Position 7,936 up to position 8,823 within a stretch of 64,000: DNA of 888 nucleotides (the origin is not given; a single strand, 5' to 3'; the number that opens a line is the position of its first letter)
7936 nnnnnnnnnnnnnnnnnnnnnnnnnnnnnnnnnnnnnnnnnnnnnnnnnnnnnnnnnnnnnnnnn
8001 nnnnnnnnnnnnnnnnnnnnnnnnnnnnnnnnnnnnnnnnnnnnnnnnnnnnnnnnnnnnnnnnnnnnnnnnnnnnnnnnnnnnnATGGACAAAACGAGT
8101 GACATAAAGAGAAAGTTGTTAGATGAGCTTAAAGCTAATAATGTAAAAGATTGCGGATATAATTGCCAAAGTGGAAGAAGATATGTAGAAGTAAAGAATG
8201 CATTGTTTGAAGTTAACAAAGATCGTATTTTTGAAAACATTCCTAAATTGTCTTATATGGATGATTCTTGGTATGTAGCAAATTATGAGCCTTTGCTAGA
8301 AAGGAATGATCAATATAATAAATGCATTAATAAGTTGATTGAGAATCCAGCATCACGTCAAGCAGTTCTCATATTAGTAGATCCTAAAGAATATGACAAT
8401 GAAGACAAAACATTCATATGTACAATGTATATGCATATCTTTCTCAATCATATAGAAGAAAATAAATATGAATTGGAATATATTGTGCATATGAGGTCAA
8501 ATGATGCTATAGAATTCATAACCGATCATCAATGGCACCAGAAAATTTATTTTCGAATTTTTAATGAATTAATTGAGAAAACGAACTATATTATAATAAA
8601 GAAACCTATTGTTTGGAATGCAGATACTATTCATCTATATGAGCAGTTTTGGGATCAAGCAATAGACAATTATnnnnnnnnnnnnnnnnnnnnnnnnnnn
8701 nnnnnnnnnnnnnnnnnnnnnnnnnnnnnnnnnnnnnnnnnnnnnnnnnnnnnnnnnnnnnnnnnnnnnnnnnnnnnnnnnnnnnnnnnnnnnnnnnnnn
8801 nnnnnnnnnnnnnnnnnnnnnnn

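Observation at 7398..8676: Two tandem, overlapping gp42/ThyA-family paralogs, both keeping the Cys nucleophile and the cytosine-specifying Asp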

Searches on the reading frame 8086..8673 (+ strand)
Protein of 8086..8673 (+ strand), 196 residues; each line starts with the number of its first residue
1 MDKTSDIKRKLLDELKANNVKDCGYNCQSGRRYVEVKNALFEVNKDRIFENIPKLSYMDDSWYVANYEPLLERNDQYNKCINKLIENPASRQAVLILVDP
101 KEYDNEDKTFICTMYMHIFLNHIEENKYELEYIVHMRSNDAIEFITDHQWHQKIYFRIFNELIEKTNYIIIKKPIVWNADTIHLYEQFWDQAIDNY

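Call 3: search_protein_families(library=pfam, proteins=[window:8086-8673:+], max_evalue=0.01)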
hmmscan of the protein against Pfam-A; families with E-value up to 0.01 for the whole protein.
window:8086-8673:+ (196 aa): 2 families
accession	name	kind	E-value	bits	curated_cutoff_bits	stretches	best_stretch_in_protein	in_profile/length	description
PF00303.24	Thymidylat_synt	-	4.5e-06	26.4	24.3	1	72-192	107-218/266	Thymidylate synthase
PF08408.16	DNA_pol_B_3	-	0.0045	17.6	25.5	1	126-175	3-52/128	DNA polymerase family B viral insert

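Call 4: search_protein_families(library=phrogs, proteins=[window:8086-8673:+], max_evalue=0.01)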
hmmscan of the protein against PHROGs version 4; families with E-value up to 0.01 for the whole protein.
window:8086-8673:+ (196 aa): 3 families
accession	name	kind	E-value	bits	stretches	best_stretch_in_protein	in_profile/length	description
phrog_160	-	DNA, RNA and nucleotide metabolism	1.9e-12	47.7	1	74-192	152-260/335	thymidylate synthase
phrog_5131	-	DNA, RNA and nucleotide metabolism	9.3e-06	26.1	1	73-142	112-178/357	thymidylate synthase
phrog_3676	-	DNA, RNA and nucleotide metabolism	3.1e-05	24.3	1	60-193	98-235/351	thymidylate synthase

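Call 6: search_solved_structures(query=window:8086-8673:+, max_evalue=1, show_alignments=3)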
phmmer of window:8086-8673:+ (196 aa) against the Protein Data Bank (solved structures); distinct sequences matched with E-value up to 1: 3.
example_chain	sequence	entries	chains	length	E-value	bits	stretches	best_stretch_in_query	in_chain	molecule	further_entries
1b49_A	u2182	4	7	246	2.1e-08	37.2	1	75-188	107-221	PROTEIN (DEOXYCYTIDYLATE HYDROXYMETHYLASE) | Deoxycytidylate 5-hydroxymethyltransferase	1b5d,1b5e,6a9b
6l18_A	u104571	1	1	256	1.1e-07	34.9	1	75-188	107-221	Deoxycytidylate 5-hydroxymethyltransferase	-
6a9a_A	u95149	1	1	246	5.7e-07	32.6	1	75-188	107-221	Deoxycytidylate 5-hydroxymethyltransferase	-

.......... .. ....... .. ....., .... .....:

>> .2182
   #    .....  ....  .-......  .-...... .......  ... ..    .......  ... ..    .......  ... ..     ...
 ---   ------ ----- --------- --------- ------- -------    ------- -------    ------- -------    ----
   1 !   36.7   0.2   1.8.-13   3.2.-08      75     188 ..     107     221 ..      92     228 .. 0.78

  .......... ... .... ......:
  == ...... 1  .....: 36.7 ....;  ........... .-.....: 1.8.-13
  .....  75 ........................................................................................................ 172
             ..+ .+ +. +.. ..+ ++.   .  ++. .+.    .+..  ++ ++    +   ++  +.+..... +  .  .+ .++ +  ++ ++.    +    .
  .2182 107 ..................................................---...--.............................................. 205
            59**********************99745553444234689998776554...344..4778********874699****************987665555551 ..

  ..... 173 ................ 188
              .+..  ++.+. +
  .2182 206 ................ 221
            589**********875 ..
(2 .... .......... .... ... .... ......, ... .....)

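Call 9: search_dna_similar(query=window:8086-8673:+, collection=phages, mode=protein, max_evalue=0.001, max_rows=40)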
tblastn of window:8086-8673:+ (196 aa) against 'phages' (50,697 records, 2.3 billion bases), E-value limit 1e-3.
Records with a match: 765; places in all: 765; records where one place covers at least 80% of the query: 37.
Best place of each record, by identity: <60% 765.
By first word of the organism name: Escherichia 346; Klebsiella 134; Shigella 60; Aeromonas 48; Enterobacteria 35; Salmonella 28; Enterobacter 27; Yersinia 25; Citrobacter 15; Tequatrovirus 10; and 14 more.
By host as written in the record: Escherichia coli 161; - 80; Escherichia coli B 24; Klebsiella pneumoniae 23; Aeromonas salmonicida 21; Shigella sp. 19; Yersinia pseudotuberculosis 14; Escherichia coli K-12 12; and 198 more.
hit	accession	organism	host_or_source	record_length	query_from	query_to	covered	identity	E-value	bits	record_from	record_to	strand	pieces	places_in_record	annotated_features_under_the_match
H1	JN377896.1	Aeromonas phage Aes002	Aeromonas salmonicida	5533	6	187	93%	29.1%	3e-9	61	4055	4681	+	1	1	dCMP hydroxymethylase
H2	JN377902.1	Aeromonas phage Aes509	Aeromonas salmonicida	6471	6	187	93%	28.2%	1e-8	60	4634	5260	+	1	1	dCMP hydroxymethylase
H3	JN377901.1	Aeromonas phage Aes151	Aeromonas salmonicida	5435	6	187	93%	28.2%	2e-8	59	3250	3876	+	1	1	dCMP hydroxymethylase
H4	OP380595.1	Aeromonas phage avDM3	Aeromonas hydrophila BIOTECH 10089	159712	6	187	93%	28.2%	2e-8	59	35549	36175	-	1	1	deoxycytidylate 5-hydroxymethyltransferase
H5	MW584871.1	Aeromonas phage vB_AsM_ZHF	Aeromonas salmonicida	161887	6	187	93%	28.2%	2e-8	59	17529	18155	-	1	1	dCMP hydroxymethylase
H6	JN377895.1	Aeromonas phage Aes012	Aeromonas sp.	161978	6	187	93%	28.2%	2e-8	59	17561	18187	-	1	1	dCMP hydroxymethylase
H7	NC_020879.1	Aeromonas phage Aes012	Aeromonas sp.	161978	6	187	93%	28.2%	2e-8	59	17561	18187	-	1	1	thymidylate synthase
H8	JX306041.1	Stenotrophomonas phage IME13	Stenotrophomonas maltophilia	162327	6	187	93%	28.2%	2e-8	59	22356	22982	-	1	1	deoxycytidylate 5-hydroxymethyltransferase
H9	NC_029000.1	Stenotrophomonas phage IME13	Stenotrophomonas maltophilia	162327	6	187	93%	28.2%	2e-8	59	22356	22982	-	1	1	thymidylate synthase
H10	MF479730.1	Aeromonas phage AS-gz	Aeromonas salmonicida subsp. salmonicida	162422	6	187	93%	28.2%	2e-8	59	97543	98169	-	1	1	deoxycytidylate 5-hydroxymethyltransferase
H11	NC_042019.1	Aeromonas phage AS-gz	Aeromonas salmonicida subsp. salmonicida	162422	6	187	93%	28.2%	2e-8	59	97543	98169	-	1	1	thymidylate synthase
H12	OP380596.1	Aeromonas phage avDM4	Aeromonas hydrophila BIOTECH 10089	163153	6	187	93%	28.2%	2e-8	59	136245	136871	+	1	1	deoxycytidylate 5-hydroxymethyltransferase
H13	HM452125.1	Aeromonas phage phiAS4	Aeromonas salmonicida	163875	6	187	93%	28.2%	2e-8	59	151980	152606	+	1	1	dCMP hydroxymethylase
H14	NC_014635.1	Aeromonas phage phiAS4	Aeromonas salmonicida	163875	6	187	93%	28.2%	2e-8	59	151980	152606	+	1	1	thymidylate synthase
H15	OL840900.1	Aeromonas phage AhMtk13a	Aeromonas hydrophila GW3-10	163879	6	187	93%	28.2%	2e-8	59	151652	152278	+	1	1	dCMP hydroxymethylase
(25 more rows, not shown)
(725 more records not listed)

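Call 10: find_homologous_proteins(query=window:8086-8673:+, max_evalue=0.001)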
Query window:8086-8673:+ (196 aa): 38 proteins with E <= 0.001 among 131 candidates.
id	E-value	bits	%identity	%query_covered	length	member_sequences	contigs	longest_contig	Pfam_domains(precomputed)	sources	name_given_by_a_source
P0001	7.8e-115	399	90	100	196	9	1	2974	-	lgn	-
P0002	1.4e-83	297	70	98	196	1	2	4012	PF00303.25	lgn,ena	-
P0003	1.0e-82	295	70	98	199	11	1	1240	PF00303.25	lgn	-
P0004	2.3e-79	284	67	98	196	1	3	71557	PF00303.25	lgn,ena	-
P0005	4.0e-79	283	66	98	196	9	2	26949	PF00303.25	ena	-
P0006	5.1e-75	269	65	98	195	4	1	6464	PF00303.25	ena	-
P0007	2.1e-70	254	65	94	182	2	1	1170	-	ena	-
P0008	1.9e-69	251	61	98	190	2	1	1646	PF00303.25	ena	-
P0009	1.6e-65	238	59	98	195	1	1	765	-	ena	-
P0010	3.0e-63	231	59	98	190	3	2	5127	-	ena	-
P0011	3.8e-62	227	60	99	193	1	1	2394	-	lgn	-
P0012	5.5e-62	227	57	100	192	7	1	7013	-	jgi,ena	-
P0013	1.3e-61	226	57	99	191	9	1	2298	-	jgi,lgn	-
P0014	7.1e-61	223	55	97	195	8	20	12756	-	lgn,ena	-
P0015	4.1e-60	221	54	97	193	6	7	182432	-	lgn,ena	-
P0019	3.6e-57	211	54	98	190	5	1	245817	-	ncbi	-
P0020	3.7e-57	211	55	98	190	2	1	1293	PF00303.25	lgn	-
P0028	6.1e-50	188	49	96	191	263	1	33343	-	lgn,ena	-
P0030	1.2e-47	180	46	96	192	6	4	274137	-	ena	-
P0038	6.7e-7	47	34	62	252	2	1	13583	PF00303.25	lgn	-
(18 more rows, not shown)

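Call 13: find_encoding_contigs(protein=P0030, flank=6000, max_places=2)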
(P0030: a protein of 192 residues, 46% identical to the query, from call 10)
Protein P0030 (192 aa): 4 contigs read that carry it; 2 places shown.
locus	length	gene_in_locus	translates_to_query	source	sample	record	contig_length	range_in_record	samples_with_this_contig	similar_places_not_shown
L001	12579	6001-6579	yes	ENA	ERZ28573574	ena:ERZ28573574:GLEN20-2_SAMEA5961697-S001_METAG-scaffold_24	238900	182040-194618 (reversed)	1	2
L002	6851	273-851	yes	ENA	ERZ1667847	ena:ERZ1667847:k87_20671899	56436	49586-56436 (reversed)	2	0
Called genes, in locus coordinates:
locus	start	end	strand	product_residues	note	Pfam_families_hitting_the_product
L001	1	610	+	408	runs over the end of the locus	PF10127:RlaP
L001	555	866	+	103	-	-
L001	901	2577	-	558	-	PF08443:RimK, PF02955:GSH-S_ATP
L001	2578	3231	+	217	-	PF12917:YfbR-like, PF13023:HD_3, PF01966:HD (weak)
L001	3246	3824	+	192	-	-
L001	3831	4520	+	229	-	PF00303:Thymidylat_synt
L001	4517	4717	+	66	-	-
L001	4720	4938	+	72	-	-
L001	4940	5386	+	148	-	-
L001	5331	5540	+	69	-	-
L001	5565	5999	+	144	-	-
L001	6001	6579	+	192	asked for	-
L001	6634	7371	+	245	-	-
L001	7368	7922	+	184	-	PF00702:Hydrolase, PF13419:HAD_2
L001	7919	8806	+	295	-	PF01636:APH (weak)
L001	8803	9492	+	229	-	-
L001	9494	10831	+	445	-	-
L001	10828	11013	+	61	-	-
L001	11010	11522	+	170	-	PF00383:dCMP_cyt_deam_1, PF14437:MafB19-deam, PF14439:Bd3614-deam (weak)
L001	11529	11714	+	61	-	-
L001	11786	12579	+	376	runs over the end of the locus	PF00691:OmpA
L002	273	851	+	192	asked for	-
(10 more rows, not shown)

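Call 14: find_encoding_contigs(protein=P0019, flank=6000, max_places=2)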
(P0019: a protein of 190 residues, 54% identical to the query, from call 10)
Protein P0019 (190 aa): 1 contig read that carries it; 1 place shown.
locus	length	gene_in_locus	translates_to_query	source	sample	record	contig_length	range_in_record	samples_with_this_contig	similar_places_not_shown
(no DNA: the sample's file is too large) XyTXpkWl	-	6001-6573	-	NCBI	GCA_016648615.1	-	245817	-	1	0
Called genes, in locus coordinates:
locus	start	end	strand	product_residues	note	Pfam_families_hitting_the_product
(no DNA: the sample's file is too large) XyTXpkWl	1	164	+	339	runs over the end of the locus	-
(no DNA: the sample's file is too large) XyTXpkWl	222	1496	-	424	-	-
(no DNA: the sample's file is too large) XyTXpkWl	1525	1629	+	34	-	-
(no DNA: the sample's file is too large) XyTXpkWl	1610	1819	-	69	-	PF03382:DUF285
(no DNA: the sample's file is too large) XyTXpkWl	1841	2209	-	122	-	PF03382:DUF285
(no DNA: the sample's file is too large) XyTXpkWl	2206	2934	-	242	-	PF03382:DUF285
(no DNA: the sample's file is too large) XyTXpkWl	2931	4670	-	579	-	PF08443:RimK, PF02955:GSH-S_ATP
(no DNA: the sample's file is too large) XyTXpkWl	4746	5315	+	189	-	-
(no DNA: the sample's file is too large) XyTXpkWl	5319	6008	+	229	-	PF00303:Thymidylat_synt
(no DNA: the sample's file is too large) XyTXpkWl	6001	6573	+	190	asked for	-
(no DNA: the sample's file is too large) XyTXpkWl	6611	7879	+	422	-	-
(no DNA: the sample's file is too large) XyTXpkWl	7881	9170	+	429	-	-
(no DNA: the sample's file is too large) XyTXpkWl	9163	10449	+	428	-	PF00145:DNA_methylase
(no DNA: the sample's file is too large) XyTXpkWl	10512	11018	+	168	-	PF00383:dCMP_cyt_deam_1, PF14437:MafB19-deam, PF14439:Bd3614-deam (weak)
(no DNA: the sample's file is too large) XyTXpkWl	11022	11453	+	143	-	-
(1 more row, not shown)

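Call 15: find_encoding_contigs(protein=P0015, flank=6000, max_places=2)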
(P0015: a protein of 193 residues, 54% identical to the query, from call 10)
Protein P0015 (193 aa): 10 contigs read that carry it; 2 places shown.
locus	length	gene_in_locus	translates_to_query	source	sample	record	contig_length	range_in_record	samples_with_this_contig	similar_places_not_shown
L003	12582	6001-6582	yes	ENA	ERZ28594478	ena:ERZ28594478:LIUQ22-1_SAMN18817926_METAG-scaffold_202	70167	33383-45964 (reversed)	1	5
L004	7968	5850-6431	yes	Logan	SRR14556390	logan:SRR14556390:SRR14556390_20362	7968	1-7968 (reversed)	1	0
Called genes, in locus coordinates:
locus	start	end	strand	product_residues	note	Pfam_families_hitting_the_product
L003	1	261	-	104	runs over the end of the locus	-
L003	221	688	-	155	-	-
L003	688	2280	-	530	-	PF08443:RimK, PF02955:GSH-S_ATP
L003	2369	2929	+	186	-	-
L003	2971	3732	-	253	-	PF00583:Acetyltransf_1 (weak)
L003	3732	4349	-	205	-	-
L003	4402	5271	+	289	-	-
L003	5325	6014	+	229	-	PF00303:Thymidylat_synt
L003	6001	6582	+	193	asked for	-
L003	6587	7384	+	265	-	-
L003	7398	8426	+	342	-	PF01073:3Beta_HSD, PF01370:Epimerase, PF02719:Polysacc_synt_2, PF04321:RmlD_sub_bind, PF16363:GDP_Man_Dehyd, PF07993:NAD_binding_4 (weak)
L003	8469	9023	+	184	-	PF00702:Hydrolase, PF13419:HAD_2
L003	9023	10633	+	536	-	-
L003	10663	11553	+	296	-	PF01636:APH (faint)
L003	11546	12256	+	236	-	-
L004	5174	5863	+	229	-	PF00303:Thymidylat_synt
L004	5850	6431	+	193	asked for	-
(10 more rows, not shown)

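Call 17: find_encoding_contigs(protein=P0004, flank=8000, max_places=1)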
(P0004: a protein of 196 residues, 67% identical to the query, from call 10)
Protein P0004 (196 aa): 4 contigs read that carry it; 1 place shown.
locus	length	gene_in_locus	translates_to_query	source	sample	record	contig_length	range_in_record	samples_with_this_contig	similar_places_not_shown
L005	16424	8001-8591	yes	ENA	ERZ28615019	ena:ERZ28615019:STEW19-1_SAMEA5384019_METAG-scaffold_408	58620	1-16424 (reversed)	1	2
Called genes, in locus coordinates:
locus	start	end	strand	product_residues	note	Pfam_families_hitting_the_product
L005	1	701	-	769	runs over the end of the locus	-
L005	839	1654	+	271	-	-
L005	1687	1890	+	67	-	-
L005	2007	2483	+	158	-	PF04308:RNaseH_like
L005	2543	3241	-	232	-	PF01471:PG_binding_1, PF00959:Phage_lysozyme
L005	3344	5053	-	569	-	PF08443:RimK, PF02955:GSH-S_ATP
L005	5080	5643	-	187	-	-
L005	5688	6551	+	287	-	-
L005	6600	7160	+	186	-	-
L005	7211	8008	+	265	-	PF00303:Thymidylat_synt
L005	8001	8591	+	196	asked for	PF00303:Thymidylat_synt (weak)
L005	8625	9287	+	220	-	PF00834:Ribul_P_3_epim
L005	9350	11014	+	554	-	-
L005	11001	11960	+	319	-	-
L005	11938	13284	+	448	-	-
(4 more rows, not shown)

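Call 18: find_encoding_contigs(protein=P0038, flank=6000, max_places=1)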
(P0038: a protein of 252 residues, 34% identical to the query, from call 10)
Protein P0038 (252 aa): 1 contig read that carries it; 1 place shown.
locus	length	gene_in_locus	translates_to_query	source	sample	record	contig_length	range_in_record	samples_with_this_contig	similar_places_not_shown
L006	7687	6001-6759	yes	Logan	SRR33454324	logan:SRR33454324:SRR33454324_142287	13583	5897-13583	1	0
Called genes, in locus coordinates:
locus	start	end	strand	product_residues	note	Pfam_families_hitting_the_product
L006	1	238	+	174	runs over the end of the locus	-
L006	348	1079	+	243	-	PF23977:Pam3_Gp34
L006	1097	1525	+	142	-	PF18909:dGTP_diPhyd_N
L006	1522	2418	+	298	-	-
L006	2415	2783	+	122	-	PF00436:SSB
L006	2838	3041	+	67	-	-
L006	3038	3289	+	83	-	-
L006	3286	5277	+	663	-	PF00476:DNA_pol_A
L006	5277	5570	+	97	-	PF00216:Bac_DNA_binding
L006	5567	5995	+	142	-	PF00692:dUTPase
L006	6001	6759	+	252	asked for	PF00303:Thymidylat_synt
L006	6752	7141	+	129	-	-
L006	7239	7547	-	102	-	-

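Call 35: predict_structure(alignment_id=A1)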
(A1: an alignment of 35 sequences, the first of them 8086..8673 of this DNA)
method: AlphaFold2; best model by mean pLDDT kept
length: 196 residues; sequences in the alignment: 35
mean_pLDDT: 93.2   pTM: 0.88
mean pLDDT of the five models: 93.2, 93.1, 92.7, 90.6, 90.1
residues with pLDDT >= 90: 154; 70-90: 42; 50-70: 0; < 50: 0
segments of 3 or more residues with pLDDT < 50: none
pLDDT, mean of each block of 10 residues (from residue 1): 98 98 86 97 97 87 90 96 91 91 79 90 96 95 95 98 97 98 96 87
secondary structure, 60 per line:
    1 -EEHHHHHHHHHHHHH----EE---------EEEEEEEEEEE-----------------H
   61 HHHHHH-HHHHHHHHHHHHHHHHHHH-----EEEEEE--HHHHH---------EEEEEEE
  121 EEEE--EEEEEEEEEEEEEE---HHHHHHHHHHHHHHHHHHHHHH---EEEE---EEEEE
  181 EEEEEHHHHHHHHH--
elements in order: H4-16 E32-42 H60-66 H68-86 E92-97 H100-104 E114-124 E127-140 H144-165 E169-172 E176-185 H186-194

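Call 37: fold_search(model_id=the predicted structure, library=pdb)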
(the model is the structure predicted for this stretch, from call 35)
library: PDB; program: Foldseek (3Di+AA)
matches with E <= 10: 860; with E <= 0.001: 358
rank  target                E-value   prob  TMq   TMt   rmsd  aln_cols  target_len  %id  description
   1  6l18                  1.2e-12  1.00  0.75  0.61   5.1       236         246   18  XFEL structure of T4dCH D179N mutant complex with natively expressed dTMP (released 2019-12-04)
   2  1b5d_A                2.1e-12  1.00  0.76  0.61   4.9       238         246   18  DCMP Hydroxymethylase from T4 (Intact) (released 1999-01-13)
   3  1b49_A                2.6e-12  1.00  0.78  0.64   3.3       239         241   19  DCMP HYDROXYMETHYLASE FROM T4 (PHOSPHATE-BOUND) (released 1999-01-13)
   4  6a9a                  1.4e-11  1.00  0.76  0.61   4.3       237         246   17  Ternary complex crystal structure of dCH with dCMP and THF (released 2019-01-02)
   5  5jnh_A                1.9e-08  1.00  0.60  0.40   7.2       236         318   16  Crystal Structure of cytidine monophosphate hydroxymethylase MilA (released 2017-01-25)
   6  5jnh_B                4.2e-08  1.00  0.62  0.41   7.0       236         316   16  Crystal Structure of cytidine monophosphate hydroxymethylase MilA (released 2017-01-25)
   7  9iqu                  4.5e-08  1.00  0.63  0.58   5.5       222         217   18  phage HY126 dCMP hydroxylase-AfhB with sustrate dCMP (released 2025-07-16)
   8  5b6d_B                4.8e-08  1.00  0.60  0.40   7.1       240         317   16  Crystal Structure of cytidine monophosphate hydroxymethylase MilA with CMP (released 2017-01-25)
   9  5b6e_B                5.5e-08  1.00  0.61  0.41   7.0       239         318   16  Crystal Structure of cytidine monophosphate hydroxymethylase MilA with hmCMP (released 2017-01-25)
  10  5jp9_B                6.6e-08  1.00  0.62  0.41   7.0       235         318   16  Crystal Structure of cytidine monophosphate hydroxymethylase MilA with dCMP (released 2017-03-15)
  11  5b6e_A                8.5e-08  1.00  0.61  0.41   7.0       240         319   17  Crystal Structure of cytidine monophosphate hydroxymethylase MilA with hmCMP (released 2017-01-25)
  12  5b6d_A                9.1e-08  1.00  0.62  0.41   6.9       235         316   16  Crystal Structure of cytidine monophosphate hydroxymethylase MilA with CMP (released 2017-01-25)
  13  9iqc                  5.7e-07  1.00  0.62  0.53   6.6       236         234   16  Monooxygenase dependent on riboflavin with dCMP and FAD (released 2025-07-16)
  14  1bsf_A                2.2e-06  1.00  0.56  0.42   6.3       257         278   15  THERMOSTABLE THYMIDYLATE SYNTHASE A FROM BACILLUS SUBTILIS (released 1999-01-13)
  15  3ebu                  2.3e-06  1.00  0.59  0.47   5.4       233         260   10  Replacement of Val3 in Human Thymidylate Synthase Affects Its Kinetic Properties and Intracellular Stability (released 2010-03-02)
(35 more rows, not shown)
